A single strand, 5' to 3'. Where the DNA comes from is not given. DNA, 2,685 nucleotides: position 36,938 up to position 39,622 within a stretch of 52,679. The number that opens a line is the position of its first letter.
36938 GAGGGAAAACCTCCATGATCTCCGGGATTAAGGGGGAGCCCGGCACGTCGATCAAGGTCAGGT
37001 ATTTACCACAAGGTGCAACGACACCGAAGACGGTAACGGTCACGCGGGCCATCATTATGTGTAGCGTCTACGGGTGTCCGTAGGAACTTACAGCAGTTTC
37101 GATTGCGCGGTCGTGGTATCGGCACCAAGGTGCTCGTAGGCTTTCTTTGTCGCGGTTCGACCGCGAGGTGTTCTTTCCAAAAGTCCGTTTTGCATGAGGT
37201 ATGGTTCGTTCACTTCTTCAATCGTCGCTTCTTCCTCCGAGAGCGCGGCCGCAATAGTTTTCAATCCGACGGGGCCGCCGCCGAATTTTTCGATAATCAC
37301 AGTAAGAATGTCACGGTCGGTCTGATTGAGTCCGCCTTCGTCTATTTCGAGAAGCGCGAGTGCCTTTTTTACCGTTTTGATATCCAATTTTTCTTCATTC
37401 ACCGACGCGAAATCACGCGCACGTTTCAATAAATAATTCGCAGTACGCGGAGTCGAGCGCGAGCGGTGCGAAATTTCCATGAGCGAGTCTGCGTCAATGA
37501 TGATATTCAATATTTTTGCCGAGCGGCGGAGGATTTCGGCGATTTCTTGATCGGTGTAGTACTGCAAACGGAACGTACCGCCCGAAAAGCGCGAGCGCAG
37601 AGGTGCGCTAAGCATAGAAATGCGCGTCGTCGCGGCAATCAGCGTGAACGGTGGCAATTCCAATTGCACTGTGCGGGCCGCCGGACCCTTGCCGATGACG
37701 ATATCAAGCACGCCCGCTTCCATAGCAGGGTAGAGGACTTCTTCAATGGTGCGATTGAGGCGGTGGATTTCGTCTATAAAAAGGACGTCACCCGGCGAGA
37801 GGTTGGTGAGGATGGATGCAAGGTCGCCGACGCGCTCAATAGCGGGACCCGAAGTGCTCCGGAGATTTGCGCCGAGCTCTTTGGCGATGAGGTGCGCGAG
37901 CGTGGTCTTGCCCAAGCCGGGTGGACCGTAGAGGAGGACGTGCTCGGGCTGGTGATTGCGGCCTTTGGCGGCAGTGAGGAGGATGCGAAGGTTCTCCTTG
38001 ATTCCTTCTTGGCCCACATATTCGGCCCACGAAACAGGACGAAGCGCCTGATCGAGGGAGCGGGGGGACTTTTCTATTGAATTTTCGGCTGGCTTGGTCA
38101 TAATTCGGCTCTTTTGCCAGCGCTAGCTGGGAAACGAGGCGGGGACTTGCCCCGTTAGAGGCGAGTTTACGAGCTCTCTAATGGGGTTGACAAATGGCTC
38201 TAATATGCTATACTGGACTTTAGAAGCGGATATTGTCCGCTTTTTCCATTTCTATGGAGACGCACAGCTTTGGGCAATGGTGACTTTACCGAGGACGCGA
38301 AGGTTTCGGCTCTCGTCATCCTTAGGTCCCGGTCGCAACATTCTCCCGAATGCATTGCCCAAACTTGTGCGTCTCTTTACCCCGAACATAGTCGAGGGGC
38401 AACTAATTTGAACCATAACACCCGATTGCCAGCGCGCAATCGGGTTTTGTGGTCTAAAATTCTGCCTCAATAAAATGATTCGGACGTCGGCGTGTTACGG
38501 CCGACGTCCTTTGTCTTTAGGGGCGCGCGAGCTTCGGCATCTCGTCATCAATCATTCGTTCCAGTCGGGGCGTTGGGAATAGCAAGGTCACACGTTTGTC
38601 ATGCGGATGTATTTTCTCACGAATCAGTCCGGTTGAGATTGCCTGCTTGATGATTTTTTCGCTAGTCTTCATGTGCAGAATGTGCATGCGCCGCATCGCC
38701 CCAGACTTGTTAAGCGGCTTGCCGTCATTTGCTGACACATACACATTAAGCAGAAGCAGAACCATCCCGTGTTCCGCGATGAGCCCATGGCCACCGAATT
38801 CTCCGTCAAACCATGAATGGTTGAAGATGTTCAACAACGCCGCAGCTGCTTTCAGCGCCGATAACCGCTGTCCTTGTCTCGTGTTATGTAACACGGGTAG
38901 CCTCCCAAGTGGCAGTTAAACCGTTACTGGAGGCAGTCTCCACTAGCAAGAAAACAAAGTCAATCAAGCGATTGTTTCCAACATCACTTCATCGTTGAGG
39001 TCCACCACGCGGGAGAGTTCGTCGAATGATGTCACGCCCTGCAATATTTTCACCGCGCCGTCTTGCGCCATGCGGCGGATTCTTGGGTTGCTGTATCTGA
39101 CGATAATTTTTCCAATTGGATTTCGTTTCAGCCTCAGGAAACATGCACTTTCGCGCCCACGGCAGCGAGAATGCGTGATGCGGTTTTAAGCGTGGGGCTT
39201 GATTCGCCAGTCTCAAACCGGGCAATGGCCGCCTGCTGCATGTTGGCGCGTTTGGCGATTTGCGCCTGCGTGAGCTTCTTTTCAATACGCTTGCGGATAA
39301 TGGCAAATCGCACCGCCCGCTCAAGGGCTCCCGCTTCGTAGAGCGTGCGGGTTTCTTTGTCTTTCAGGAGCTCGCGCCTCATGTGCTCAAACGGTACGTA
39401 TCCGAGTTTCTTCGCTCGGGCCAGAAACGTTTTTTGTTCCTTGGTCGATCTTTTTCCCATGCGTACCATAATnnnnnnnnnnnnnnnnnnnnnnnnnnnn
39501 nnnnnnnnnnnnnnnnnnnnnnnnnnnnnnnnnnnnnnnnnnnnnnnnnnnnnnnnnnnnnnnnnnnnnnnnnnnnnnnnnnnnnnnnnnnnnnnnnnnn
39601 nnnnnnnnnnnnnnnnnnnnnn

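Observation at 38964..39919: HigBA-like toxin-antitoxin cassette flanked by two 117-nt copies of the gspE/pilB 3' end that differ only at synonymous sites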

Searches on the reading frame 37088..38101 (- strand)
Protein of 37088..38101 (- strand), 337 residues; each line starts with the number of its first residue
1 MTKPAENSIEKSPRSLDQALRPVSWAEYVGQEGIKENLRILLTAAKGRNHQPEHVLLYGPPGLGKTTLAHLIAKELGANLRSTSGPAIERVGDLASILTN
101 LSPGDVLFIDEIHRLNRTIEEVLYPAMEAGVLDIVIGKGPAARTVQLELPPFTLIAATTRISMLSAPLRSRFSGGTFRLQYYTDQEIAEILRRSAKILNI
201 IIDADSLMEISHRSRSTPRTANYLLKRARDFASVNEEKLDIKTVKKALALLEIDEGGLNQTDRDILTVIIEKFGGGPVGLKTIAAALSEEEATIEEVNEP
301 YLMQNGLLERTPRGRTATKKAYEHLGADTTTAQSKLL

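Call 7: search_protein_families(library=pfam, proteins=[window:37088-38101:-], max_evalue=0.01)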
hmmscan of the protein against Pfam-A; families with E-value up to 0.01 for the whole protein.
window:37088-38101:- (337 aa): 27 families (the best 25 are shown)
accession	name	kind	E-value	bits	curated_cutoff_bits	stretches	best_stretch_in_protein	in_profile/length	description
PF05496.18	RuvB_N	-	2.2e-71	239.2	27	1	20-173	1-154/159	Holliday junction DNA helicase RuvB P-loop domain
PF05491.19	RuvB_C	-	2.6e-26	91.8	24.7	1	256-325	2-71/72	RuvB C-terminal winged helix domain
PF17864.7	AAA_lid_4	-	9.4e-22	77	27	1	182-254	1-74/74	RuvB AAA lid domain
PF00004.35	AAA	-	1.5e-21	77.7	21.2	1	55-173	1-124/131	ATPase family associated with various cellular activities (AAA)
PF07728.20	AAA_5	-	2.3e-11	44.3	22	1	54-172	1-139/139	AAA domain (dynein-related subfamily)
PF13191.12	AAA_16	-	6.6e-07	30.4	32.6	1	39-79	10-51/167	AAA ATPase domain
PF06068.19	TIP49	-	2.8e-06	27.2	23.8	1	28-80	26-78/347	TIP49 P-loop domain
PF01078.27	Mg_chelatase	-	8.5e-06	25.7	20.3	1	30-74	7-44/207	Magnesium chelatase, subunit ChlI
PF00931.28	NB-ARC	-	2.6e-05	24.1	23.5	0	49-75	15-41/248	NB-ARC domain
PF13401.12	AAA_22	-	6.3e-05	23.7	27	0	51-77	4-30/130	AAA domain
PF13173.12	AAA_14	-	0.00016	22.1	27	1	54-122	4-81/129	AAA domain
PF20720.3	nSTAND3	-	0.00057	20.1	27.2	1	51-79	16-44/155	Novel STAND NTPase 3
PF00158.32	Sigma54_activat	-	0.00075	19.7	20.2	0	38-75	8-45/168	Sigma-54 interaction domain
PF00910.28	RNA_helicase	-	0.00077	20.4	21.5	1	55-118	1-64/105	RNA helicase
PF07726.17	AAA_3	-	0.0016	18.7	27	0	54-81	1-28/131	ATPase family associated with various cellular activities (AAA)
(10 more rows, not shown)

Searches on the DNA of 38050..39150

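Call 56: search_rna_families(source=window, start=38050, end=39150, threshold=evalue, max_evalue=1)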
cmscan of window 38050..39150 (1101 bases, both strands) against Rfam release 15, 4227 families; matches with E-value up to 1: 0.
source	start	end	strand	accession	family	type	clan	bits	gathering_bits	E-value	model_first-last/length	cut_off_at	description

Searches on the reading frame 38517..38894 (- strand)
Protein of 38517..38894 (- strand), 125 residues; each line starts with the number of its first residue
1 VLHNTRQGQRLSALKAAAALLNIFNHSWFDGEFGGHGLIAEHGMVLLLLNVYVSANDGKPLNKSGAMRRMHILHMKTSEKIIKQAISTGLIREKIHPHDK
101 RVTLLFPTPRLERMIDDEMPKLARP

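Call 7: search_protein_families(library=pfam, proteins=[window:38517-38894:-], max_evalue=0.01)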
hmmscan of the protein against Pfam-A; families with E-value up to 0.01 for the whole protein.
window:38517-38894:- (125 aa): 0 families

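Call 8: search_protein_families(library=ncbifam, proteins=[window:38517-38894:-], max_evalue=0.01)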
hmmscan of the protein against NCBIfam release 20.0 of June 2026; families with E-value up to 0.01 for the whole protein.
window:38517-38894:- (125 aa): 0 families

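Call 26: find_encoding_contigs(protein=window:38520-38894:-, flank=4000, max_places=10)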
Protein seq(125 aa) (125 aa): 22 contigs read that carry it; 10 places shown.
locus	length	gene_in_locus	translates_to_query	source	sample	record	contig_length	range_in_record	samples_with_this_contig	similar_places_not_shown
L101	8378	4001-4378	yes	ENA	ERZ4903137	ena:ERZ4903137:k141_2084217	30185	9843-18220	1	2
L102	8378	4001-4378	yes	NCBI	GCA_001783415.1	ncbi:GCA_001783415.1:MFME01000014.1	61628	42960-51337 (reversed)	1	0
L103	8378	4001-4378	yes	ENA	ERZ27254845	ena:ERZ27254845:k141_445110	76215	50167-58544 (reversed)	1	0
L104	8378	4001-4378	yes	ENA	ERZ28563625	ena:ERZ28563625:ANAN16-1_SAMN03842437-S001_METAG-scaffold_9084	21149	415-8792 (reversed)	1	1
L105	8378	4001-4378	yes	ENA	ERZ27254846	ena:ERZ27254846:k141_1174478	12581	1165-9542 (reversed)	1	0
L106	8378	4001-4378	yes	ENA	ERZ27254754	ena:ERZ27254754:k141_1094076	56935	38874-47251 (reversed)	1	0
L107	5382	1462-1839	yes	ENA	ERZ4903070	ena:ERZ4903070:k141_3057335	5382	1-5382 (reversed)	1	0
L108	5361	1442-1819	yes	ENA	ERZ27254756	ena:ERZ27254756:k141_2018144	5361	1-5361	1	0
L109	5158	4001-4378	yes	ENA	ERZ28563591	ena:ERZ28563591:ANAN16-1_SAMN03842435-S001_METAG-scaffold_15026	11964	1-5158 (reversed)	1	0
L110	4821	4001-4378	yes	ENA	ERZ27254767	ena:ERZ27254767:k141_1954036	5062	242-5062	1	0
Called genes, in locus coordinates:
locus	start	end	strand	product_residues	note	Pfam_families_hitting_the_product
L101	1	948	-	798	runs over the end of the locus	PF02739:5_3_exonuc_N, PF01367:5_3_exonuc, PF00476:DNA_pol_A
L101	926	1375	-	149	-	PF02367:TsaE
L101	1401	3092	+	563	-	PF05157:MshEN, PF00437:T2SSE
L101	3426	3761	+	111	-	PF13560:HTH_31 (weak), PF01381:HTH_3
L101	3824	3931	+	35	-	-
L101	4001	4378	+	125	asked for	-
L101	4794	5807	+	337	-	PF05496:RuvB_N, PF06068:TIP49 (faint), PF01078:Mg_chelatase (faint), PF13191:AAA_16 (weak), PF00004:AAA, PF07728:AAA_5, PF17864:AAA_lid_4, PF05491:WHD_RuvB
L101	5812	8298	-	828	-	-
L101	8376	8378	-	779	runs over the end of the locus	-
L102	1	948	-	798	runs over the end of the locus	PF02739:5_3_exonuc_N, PF01367:5_3_exonuc, PF00476:DNA_pol_A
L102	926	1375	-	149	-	PF02367:TsaE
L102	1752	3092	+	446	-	PF00437:T2SSE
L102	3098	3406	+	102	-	PF05973:Gp49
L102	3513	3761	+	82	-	PF13560:HTH_31 (weak), PF01381:HTH_3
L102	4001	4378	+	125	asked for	-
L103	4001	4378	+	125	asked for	-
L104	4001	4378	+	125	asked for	-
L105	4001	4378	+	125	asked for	-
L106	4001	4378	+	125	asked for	-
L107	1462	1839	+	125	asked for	-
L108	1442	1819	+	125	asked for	-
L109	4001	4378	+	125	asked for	-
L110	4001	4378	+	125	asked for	-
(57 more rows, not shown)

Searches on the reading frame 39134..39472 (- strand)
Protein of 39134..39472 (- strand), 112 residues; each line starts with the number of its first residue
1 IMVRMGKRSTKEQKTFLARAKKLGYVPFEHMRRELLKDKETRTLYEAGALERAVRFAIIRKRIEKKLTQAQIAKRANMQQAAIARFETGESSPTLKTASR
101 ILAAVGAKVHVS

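Call 7: search_protein_families(library=pfam, proteins=[window:39134-39472:-], max_evalue=0.01)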
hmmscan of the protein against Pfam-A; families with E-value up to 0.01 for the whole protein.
window:39134-39472:- (112 aa): 4 families
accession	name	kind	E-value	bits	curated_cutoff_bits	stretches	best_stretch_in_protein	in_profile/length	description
PF01381.28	HTH_3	-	5.3e-11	42.8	23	1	59-105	2-48/55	Helix-turn-helix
PF13560.12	HTH_31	-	4.5e-07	30.5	27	1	62-108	10-57/64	Helix-turn-helix domain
PF13744.12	HTH_37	-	0.00024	21.3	27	1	56-111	21-77/80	Helix-turn-helix domain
PF13443.12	HTH_26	-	0.009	16.7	22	0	63-106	7-51/63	Cro/C1-type HTH DNA-binding domain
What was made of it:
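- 39134..39469 (-): HigA-like antitoxin gene (111 aa, Xre-type HTH). PF01381 HTH_3, E = 5e-11 (call 7).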

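Call 8: search_protein_families(library=ncbifam, proteins=[window:39134-39472:-], max_evalue=0.01)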
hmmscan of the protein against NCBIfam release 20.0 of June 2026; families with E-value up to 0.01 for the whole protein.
window:39134-39472:- (112 aa): 8 families
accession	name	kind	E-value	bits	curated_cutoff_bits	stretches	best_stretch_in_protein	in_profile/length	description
NF041951.1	phage_RstR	subfamily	1.9e-08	34.5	80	1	58-102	7-51/108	RstR family transcriptional repressor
TIGR03070.1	couple_hipB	subfamily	8.4e-07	28.9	71.65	1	59-108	8-57/58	type II toxin-antitoxin system Y4mF family antitoxin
NF007271.0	PRK09726.1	equivalog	1.7e-05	24.7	79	1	58-108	19-67/88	type II toxin-antitoxin system antitoxin HipB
TIGR03830.1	CxxCG_CxxCG_HTH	subfamily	5.3e-05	23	61.8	1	55-95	67-107/127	type II TA system antitoxin MqsA family protein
TIGR00270.2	TIGR00270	equivalog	0.00038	20.3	110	1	57-101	79-123/159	multiprotein bridging factor aMBF1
NF010465.0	PRK13890.1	equivalog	0.0017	18.4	96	1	58-105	10-57/121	conjugal transfer protein TrbA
NF007257.0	PRK09706.1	subfamily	0.0039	17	101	1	58-98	10-50/135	transcriptional repressor DicA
TIGR02684.1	dnstrm_HI1420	hypoth_equivalog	0.01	16.1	53.7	0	61-111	38-88/89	addiction module antidote protein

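Call 51: find_encoding_contigs(protein=window:39134-39469:-, flank=1500, max_places=10)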
Protein window:39134-39469:- (111 aa): 24 contigs read that carry it; 10 places shown.
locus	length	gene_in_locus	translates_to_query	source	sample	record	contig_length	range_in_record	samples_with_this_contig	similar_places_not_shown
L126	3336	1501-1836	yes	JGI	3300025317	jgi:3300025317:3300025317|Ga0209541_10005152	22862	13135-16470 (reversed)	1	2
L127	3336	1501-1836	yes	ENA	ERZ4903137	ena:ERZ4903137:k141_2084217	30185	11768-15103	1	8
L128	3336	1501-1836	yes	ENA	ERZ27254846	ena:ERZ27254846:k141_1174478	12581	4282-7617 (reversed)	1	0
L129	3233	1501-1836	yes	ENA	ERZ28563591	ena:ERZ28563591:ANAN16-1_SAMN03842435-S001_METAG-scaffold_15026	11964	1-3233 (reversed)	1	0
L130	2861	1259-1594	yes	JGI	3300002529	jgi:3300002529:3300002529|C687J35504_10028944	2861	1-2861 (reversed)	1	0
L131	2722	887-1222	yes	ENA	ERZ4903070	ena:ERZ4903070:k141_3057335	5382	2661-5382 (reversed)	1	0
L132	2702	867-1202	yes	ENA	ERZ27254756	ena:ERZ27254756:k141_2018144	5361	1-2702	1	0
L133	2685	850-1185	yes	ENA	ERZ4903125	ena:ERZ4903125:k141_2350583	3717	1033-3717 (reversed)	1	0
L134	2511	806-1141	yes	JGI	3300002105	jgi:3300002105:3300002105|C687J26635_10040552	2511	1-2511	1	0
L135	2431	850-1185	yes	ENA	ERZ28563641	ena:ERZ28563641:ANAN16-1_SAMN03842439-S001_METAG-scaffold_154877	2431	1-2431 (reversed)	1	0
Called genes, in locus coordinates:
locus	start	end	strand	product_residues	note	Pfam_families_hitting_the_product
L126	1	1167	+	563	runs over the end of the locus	PF05157:MshEN, PF00437:T2SSE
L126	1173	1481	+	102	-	PF05973:Gp49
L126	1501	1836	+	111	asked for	PF13560:HTH_31 (weak), PF01381:HTH_3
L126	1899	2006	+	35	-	-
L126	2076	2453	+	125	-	-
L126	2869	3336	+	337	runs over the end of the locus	PF05496:RuvB_N, PF06068:TIP49 (faint), PF01078:Mg_chelatase (faint), PF13191:AAA_16 (weak), PF00004:AAA, PF07728:AAA_5, PF17864:AAA_lid_4, PF05491:WHD_RuvB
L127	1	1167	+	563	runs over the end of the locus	PF05157:MshEN, PF00437:T2SSE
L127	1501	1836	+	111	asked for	PF13560:HTH_31 (weak), PF01381:HTH_3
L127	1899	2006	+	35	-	-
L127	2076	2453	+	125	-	-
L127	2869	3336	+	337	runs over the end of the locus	PF05496:RuvB_N, PF06068:TIP49 (faint), PF01078:Mg_chelatase (faint), PF13191:AAA_16 (weak), PF00004:AAA, PF07728:AAA_5, PF17864:AAA_lid_4, PF05491:WHD_RuvB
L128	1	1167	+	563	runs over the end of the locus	PF05157:MshEN, PF00437:T2SSE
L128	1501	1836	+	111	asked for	PF13560:HTH_31 (weak), PF01381:HTH_3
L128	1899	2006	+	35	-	-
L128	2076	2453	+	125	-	-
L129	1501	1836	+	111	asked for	PF13560:HTH_31 (weak), PF01381:HTH_3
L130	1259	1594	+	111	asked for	PF13560:HTH_31 (weak), PF01381:HTH_3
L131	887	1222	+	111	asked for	PF13560:HTH_31 (weak), PF01381:HTH_3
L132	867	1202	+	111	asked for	PF13560:HTH_31 (weak), PF01381:HTH_3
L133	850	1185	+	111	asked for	PF13560:HTH_31 (weak), PF01381:HTH_3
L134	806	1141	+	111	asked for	PF13560:HTH_31 (weak), PF01381:HTH_3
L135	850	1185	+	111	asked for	PF13560:HTH_31 (weak), PF01381:HTH_3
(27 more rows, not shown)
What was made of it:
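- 39134..39469 (-): The exact protein is on at least 24 contigs, all with the same arrangement (call 51).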
